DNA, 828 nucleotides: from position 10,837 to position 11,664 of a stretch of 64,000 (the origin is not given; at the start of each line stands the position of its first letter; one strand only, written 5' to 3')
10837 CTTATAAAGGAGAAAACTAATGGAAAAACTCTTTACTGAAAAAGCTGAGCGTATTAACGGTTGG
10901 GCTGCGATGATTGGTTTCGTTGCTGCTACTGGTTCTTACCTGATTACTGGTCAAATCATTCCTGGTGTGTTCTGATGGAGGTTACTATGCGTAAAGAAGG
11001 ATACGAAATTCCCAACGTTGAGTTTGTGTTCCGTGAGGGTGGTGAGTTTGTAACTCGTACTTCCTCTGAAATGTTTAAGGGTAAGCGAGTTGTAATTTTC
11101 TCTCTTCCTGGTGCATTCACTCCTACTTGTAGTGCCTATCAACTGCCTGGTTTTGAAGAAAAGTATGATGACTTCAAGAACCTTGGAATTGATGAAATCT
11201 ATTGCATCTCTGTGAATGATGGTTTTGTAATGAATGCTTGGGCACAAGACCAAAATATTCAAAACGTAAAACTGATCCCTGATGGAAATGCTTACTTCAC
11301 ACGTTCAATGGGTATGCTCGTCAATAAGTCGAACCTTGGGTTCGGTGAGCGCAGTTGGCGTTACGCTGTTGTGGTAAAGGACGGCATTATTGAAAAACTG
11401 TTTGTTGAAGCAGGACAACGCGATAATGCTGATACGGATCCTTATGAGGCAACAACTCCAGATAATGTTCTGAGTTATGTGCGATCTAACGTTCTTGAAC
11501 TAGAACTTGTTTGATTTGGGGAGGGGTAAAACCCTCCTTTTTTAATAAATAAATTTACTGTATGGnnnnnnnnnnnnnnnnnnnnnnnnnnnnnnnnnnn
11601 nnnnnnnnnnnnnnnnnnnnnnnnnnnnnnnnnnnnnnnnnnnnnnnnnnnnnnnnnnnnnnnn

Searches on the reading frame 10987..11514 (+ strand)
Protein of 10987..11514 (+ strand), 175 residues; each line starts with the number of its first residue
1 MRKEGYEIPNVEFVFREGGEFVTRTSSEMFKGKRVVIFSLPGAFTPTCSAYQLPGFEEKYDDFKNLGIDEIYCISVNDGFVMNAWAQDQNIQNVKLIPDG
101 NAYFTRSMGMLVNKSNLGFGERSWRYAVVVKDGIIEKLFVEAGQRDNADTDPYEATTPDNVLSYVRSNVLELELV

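Call 77: search_protein_families(library=pfam, proteins=[window:10987-11514:+], max_evalue=0.00001)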
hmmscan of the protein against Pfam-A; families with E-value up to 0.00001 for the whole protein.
window:10987-11514:+ (175 aa): 2 families
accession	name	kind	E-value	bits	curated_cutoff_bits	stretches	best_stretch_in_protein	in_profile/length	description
PF08534.16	Redoxin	-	5.2e-29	101.4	26.6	1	5-149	3-145/148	Redoxin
PF00578.27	AhpC-TSA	-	1.9e-13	50.9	26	1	20-136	14-122/124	AhpC/TSA family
